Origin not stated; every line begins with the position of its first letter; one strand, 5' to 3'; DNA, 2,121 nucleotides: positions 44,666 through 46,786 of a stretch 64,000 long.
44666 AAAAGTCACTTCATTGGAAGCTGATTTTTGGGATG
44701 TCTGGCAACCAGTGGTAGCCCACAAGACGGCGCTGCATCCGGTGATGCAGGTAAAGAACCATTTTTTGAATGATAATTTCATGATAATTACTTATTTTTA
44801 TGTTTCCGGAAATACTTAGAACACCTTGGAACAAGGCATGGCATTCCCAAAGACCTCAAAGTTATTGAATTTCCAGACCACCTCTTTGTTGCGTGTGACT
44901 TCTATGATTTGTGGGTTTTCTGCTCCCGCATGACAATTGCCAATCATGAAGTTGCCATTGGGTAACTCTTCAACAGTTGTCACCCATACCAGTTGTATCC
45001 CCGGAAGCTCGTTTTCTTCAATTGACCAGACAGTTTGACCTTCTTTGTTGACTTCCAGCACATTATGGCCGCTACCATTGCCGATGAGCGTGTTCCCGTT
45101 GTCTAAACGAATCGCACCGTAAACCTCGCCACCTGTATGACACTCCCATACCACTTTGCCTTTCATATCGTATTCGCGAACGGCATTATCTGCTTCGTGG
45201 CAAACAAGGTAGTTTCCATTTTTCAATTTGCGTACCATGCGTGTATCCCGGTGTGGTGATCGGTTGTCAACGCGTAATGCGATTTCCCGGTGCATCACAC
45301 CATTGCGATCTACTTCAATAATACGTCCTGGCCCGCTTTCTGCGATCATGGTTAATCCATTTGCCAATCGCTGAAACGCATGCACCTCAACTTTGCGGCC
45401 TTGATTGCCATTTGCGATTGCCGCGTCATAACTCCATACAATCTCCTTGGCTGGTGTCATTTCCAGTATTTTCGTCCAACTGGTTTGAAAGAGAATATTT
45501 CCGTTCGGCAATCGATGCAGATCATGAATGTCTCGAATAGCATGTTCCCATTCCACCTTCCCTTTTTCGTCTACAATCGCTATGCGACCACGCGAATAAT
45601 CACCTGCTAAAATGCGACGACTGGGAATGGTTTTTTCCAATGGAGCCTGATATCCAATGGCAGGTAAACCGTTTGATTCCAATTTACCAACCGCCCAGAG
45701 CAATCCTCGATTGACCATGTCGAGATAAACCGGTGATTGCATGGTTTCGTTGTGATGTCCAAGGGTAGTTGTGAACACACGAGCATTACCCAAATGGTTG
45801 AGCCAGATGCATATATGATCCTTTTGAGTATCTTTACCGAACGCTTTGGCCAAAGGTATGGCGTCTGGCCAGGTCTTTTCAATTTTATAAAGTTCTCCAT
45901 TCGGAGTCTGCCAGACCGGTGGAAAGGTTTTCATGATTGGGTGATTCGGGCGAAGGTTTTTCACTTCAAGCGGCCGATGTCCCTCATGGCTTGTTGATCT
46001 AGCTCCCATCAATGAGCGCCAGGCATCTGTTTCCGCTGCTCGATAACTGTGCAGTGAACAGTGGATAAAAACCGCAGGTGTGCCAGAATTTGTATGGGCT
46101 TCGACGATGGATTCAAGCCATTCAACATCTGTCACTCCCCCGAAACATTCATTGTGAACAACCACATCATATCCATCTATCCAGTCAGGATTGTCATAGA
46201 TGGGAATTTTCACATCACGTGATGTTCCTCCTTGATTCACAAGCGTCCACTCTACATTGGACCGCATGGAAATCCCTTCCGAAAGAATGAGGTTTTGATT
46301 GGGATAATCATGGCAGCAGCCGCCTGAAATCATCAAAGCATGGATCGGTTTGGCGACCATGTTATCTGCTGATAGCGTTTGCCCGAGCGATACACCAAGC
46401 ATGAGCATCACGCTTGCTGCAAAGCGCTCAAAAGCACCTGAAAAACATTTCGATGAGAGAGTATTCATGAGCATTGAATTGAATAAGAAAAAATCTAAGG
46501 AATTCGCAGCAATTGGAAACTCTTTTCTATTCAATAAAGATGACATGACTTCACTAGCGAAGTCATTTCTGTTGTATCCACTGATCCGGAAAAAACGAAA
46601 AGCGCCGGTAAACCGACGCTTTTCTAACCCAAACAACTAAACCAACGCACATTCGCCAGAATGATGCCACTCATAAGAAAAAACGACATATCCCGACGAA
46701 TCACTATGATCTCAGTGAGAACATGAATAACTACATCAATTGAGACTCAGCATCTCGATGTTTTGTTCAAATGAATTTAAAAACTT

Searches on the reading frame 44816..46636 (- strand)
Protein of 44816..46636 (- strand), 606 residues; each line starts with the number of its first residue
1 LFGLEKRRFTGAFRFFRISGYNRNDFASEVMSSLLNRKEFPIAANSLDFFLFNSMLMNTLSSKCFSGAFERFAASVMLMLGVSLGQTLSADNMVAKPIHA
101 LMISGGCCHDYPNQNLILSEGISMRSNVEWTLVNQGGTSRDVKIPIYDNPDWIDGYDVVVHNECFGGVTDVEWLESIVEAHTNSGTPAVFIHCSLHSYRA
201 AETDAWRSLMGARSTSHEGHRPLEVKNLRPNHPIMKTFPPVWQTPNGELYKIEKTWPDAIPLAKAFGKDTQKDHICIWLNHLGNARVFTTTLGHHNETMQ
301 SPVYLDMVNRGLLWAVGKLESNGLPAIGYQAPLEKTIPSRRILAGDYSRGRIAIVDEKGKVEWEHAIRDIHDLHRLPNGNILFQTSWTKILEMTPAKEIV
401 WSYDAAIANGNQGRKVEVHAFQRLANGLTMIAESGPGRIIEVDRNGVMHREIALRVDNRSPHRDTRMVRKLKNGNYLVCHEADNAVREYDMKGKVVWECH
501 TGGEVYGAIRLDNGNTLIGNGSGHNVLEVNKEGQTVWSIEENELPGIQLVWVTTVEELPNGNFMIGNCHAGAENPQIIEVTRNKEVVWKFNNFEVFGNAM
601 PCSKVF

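Call 59: search_protein_families(library=pfam, proteins=[window:44816-46636:-], max_evalue=0.00001)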
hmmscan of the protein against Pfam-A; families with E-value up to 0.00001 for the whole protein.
window:44816-46636:- (606 aa): 4 families
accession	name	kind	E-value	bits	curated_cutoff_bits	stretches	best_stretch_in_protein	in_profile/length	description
PF06283.17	ThuA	-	3.8e-21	76.8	33.4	1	153-315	48-209/209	Trehalose utilisation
PF22701.2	Mala_s_1-like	-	2.8e-17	63.5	27.5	1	378-567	9-194/195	Mal s 1 allergenic protein-like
PF05935.17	Arylsulfotrans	-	1.3e-08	34.8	24.2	0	489-596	33-147/374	Arylsulfotransferase (ASST)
PF14269.12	Arylsulfotran_2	-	5.8e-08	32.9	27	0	471-500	270-299/301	Arylsulfotransferase (ASST)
